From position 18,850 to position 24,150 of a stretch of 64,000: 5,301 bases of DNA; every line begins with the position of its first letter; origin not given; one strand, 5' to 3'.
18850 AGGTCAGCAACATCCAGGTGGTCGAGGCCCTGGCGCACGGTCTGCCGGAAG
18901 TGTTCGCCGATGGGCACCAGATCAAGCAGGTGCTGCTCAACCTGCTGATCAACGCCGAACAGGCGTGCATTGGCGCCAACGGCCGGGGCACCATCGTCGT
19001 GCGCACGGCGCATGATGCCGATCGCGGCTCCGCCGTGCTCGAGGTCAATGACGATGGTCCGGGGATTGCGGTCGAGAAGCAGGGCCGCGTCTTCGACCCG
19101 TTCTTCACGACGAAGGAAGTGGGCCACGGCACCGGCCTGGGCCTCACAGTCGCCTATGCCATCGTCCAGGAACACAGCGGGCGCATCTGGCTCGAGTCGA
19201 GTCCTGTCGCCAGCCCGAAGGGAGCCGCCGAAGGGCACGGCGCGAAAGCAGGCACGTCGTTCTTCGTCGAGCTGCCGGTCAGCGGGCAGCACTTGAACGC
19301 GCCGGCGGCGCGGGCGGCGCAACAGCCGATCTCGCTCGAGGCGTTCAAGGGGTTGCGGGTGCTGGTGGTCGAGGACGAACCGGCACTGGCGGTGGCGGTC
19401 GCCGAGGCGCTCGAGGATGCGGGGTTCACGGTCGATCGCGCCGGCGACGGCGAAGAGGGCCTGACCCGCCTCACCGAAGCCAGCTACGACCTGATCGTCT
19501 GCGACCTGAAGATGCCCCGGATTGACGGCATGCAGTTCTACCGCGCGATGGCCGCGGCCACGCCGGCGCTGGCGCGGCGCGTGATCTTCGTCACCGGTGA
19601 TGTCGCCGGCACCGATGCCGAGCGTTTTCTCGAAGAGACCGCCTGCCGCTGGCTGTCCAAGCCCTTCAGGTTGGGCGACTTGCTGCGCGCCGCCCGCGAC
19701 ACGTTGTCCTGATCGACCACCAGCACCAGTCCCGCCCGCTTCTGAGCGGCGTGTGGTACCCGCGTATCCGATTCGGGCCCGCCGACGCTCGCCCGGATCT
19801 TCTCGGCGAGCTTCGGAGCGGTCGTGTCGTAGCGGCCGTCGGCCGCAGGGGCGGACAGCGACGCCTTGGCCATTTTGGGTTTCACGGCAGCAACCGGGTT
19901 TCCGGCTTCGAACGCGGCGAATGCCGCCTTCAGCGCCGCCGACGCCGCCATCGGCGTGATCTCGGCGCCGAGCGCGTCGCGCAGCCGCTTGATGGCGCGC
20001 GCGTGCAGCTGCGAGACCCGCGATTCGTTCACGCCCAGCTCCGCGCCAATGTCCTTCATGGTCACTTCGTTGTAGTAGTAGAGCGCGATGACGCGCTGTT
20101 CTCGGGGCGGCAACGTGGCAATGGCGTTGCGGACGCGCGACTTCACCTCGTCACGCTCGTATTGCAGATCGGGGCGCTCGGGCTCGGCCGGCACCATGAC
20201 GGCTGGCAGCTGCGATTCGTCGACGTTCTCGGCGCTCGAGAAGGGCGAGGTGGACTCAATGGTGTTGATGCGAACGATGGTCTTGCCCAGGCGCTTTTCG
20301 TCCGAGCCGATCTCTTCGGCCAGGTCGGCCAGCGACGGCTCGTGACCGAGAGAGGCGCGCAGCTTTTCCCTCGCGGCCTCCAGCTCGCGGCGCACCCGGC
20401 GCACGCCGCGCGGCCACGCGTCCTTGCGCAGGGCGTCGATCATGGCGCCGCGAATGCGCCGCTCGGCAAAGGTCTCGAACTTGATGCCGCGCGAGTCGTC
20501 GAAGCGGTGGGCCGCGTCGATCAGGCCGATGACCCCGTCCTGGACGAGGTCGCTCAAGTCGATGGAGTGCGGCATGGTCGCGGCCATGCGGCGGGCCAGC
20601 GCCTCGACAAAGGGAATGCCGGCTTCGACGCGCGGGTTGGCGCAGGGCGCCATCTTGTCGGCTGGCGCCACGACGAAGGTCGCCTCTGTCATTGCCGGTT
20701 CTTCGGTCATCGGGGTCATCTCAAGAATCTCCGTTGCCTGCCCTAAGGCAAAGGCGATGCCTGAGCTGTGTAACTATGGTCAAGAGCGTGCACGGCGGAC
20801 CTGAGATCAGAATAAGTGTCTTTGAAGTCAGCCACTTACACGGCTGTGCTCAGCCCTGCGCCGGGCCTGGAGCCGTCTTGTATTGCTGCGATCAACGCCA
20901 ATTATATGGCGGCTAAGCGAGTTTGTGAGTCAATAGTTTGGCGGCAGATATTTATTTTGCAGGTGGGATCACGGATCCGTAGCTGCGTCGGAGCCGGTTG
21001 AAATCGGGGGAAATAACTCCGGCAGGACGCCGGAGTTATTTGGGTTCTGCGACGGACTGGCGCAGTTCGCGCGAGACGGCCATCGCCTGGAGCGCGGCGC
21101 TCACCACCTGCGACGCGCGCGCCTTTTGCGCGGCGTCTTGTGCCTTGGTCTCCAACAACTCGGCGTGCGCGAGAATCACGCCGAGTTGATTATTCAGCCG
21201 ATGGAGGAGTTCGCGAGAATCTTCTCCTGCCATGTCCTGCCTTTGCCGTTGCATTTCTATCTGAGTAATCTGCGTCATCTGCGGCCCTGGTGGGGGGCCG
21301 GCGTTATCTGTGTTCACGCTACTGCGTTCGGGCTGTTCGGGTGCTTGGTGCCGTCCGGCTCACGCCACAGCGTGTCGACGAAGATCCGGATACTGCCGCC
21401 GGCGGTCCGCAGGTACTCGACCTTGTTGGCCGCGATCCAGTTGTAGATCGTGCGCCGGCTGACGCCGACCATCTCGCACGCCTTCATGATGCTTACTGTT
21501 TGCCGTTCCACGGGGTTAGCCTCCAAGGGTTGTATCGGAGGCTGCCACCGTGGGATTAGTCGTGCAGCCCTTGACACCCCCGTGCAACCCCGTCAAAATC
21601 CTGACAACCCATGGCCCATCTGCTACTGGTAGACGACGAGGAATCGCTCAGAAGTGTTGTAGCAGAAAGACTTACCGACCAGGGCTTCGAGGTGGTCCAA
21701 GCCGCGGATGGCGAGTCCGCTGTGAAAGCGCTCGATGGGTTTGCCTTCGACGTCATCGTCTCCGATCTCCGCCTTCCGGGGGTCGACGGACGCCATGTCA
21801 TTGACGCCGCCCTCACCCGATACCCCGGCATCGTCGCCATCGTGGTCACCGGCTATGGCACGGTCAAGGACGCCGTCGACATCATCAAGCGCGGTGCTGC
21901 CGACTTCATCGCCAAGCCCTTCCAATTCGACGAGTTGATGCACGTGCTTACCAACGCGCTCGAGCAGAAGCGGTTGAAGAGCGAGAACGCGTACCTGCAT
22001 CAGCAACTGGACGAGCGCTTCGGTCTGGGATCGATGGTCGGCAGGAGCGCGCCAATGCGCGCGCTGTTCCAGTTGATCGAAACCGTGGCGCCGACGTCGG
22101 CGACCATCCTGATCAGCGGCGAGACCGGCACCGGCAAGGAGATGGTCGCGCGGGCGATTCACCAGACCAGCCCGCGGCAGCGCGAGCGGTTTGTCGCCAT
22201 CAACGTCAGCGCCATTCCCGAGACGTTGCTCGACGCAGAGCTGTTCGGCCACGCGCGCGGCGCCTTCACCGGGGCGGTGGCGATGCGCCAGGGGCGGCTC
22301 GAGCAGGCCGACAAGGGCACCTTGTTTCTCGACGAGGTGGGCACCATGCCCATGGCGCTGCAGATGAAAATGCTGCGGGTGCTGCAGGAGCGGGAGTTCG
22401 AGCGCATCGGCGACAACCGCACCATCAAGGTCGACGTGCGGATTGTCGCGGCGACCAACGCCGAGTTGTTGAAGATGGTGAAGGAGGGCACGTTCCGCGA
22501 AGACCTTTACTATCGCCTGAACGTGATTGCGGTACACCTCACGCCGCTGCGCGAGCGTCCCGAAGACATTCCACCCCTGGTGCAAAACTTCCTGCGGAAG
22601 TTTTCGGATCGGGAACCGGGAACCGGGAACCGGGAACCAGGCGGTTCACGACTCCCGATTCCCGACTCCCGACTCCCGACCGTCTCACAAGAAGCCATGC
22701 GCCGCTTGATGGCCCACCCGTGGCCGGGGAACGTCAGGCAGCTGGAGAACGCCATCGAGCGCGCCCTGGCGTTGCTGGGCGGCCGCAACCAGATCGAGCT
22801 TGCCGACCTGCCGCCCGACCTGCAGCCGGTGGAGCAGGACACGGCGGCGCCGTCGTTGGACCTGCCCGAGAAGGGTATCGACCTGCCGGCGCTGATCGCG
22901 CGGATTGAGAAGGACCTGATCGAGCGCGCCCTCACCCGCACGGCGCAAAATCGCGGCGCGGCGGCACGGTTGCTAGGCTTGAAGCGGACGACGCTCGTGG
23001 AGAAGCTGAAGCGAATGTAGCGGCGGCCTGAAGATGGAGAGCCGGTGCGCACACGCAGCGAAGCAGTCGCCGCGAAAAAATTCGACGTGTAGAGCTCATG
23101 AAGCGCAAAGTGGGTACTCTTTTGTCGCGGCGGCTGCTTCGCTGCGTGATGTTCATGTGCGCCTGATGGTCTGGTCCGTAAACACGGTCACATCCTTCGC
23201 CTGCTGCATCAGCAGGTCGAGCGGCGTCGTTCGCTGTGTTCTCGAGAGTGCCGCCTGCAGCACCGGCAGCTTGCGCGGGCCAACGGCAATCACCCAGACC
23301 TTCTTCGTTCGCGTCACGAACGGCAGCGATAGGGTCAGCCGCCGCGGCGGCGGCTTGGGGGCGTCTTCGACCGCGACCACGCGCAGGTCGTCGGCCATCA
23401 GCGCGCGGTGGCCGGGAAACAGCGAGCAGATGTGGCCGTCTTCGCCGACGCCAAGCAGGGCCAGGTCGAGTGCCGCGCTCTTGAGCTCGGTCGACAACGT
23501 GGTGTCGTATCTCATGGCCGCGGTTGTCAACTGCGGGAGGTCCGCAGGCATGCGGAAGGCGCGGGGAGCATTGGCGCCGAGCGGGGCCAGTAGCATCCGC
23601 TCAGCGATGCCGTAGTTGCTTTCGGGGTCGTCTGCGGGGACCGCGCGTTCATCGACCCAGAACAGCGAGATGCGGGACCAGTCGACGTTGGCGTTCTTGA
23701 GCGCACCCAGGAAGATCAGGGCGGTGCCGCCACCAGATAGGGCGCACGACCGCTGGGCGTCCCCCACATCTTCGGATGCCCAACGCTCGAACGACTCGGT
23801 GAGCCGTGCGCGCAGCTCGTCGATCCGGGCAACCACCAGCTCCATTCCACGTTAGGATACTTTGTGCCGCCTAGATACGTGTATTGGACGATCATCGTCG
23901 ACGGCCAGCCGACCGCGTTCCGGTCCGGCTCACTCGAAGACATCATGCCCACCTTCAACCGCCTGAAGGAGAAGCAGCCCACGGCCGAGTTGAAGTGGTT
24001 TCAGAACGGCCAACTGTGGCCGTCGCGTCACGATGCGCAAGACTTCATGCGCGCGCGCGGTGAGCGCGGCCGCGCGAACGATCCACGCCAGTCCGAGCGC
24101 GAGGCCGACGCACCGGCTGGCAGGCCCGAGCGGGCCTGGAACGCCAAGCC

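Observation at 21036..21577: HTH + DHp-only mini histidine kinase operon next to an orphan sigma54 response regulator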

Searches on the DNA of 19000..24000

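Call 75: search_rna_families(source=window, start=19000, end=24000, threshold=evalue, max_evalue=0.1)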
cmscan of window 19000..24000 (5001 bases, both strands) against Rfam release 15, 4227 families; matches with E-value up to 0.1: 1.
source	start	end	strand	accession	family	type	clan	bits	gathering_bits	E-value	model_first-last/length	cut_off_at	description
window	22608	22680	-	RF03964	mir-H1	Gene; miRNA;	-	33.9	97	0.0074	1-85/85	no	mir-H1 microRNA precursor family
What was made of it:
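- Tried and rejected: One sub-threshold hairpin hit, inside the activator gene (call 75).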

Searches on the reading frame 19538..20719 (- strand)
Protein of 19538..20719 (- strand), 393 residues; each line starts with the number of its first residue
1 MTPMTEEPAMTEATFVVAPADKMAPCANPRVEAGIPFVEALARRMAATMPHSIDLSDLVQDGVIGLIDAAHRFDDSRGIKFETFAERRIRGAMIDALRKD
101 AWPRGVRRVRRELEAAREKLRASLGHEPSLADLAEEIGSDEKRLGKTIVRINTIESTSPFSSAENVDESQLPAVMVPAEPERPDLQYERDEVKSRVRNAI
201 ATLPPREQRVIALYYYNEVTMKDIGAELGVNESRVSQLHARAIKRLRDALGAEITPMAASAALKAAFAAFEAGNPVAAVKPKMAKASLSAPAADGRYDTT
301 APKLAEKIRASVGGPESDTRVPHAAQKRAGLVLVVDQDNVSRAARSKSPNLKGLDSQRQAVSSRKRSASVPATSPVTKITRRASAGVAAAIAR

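Call 3: search_protein_families(library=pfam, proteins=[window:19538-20719:-], max_evalue=1)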
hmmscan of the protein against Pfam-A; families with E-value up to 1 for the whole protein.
window:19538-20719:- (393 aa): 9 families
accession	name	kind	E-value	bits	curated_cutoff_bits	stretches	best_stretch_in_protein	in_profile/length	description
PF04542.20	Sigma70_r2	-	4.5e-18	65.3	24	1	34-102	5-70/71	Sigma-70 region 2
PF04545.22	Sigma70_r4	-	1.2e-17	63.5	24.1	1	199-247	1-49/50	Sigma-70, region 4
PF08281.18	Sigma70_r4_2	-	3.3e-11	43.1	25.7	1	195-246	3-54/54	Sigma-70, region 4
PF04539.22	Sigma70_r3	-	0.00029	21.3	25.3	1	110-148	3-41/78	Sigma-70 region 3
PF19380.4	DUF5955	-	0.0061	17.4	27.1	1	104-152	13-64/88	Family of unknown function (DUF5955)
PF13384.12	HTH_23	-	0.017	15.3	24.6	1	208-241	6-40/50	Homeodomain-like domain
PF12802.13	MarR_2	-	0.069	13.8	27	1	205-240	5-42/61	MarR family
PF00440.29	TetR_N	-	0.12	12.6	24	0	216-232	14-30/47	Bacterial regulatory proteins, tetR family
PF07638.17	Sigma70_ECF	-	0.13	12.6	21.1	0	200-237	133-170/185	ECF sigma factor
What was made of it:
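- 19538..20719 (-): FliA/WhiG-family sigma factor with a low-complexity C-terminal tail of about 140 aa. Pfam finds Sigma70 regions r2, r3 and r4 (call 3).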

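Call 26: search_protein_families(library=ncbifam, proteins=[window:19538-20719:-], max_evalue=0.00001)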
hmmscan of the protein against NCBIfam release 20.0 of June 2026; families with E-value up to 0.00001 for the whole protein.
window:19538-20719:- (393 aa): 54 families (the best 25 are shown)
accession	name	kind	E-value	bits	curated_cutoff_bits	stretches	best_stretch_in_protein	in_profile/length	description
TIGR02479.1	FliA_WhiG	subfamily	3.1e-61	207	189.6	1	35-250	6-223/224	FliA/WhiG family RNA polymerase sigma factor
NF005413.0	PRK06986.1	subfamily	1.9e-55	188.3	201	1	33-252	21-238/241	RNA polymerase sigma factor FliA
NF004935.0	PRK06288.1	equivalog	1.1e-53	182.6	343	1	36-251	44-263/270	RNA polymerase sigma factor WhiG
NF005809.0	PRK07670.1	equivalog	2.4e-41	141.9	326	1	27-253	25-253/255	FliA/WhiG family RNA polymerase sigma factor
NF004572.0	PRK05911.1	equivalog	2.1e-37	128.9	378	1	31-252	29-255/257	RNA polymerase sigma factor sigma-28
TIGR02937.1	sigma70-ECF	superfamily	2.4e-33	115.1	42.9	1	42-250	14-165/165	sigma-70 family RNA polymerase sigma factor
TIGR02980.1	SigBFG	subfamily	7.8e-32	110.8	234.35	1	31-250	9-226/227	SigB/SigF/SigG family RNA polymerase sigma factor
NF009091.0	PRK12427.1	equivalog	4.6e-25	88.7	339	1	31-250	21-231/233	FliA/WhiG family RNA polymerase sigma factor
NF005514.0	PRK07122.1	subfamily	1.7e-24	86.4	372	1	31-250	46-263/264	RNA polymerase sigma factor SigF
TIGR02997.1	Sig70-cyanoRpoD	subfamily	9.4e-24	84.2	384.5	1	50-247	96-298/298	RNA polymerase sigma factor, RpoD/SigA family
NF041931.2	MzaA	equivalog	2.3e-21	76.3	800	1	51-248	498-703/726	MZA anti-phage system associated sigma-70 family RNA polymerase sigma factor MzaA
TIGR02393.1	RpoD_Cterm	equivalog_domain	3.9e-21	75.7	354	1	51-249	23-227/238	RNA polymerase sigma factor RpoD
TIGR02941.1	Sigma_B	equivalog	4.8e-21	75.4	315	1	37-250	41-253/255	RNA polymerase sigma factor SigB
TIGR02885.1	spore_sigF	equivalog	5.2e-21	75.5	321.45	1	31-249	17-230/231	RNA polymerase sporulation sigma factor SigF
TIGR02394.1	rpoS_proteo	equivalog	6.9e-20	71.7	378.7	1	50-251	68-275/285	RNA polymerase sigma factor RpoS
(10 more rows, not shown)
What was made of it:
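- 19538..20719 (-): TIGR02479 scores 207 bits against a cut-off of 189.6 (call 26).
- On FliA/WhiG sigma factors (TIGR02479), downstream gene: 207 bits against a cut-off of 189.6 (call 26).
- FliA/WhiG membership of the sigma factor (call 26).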
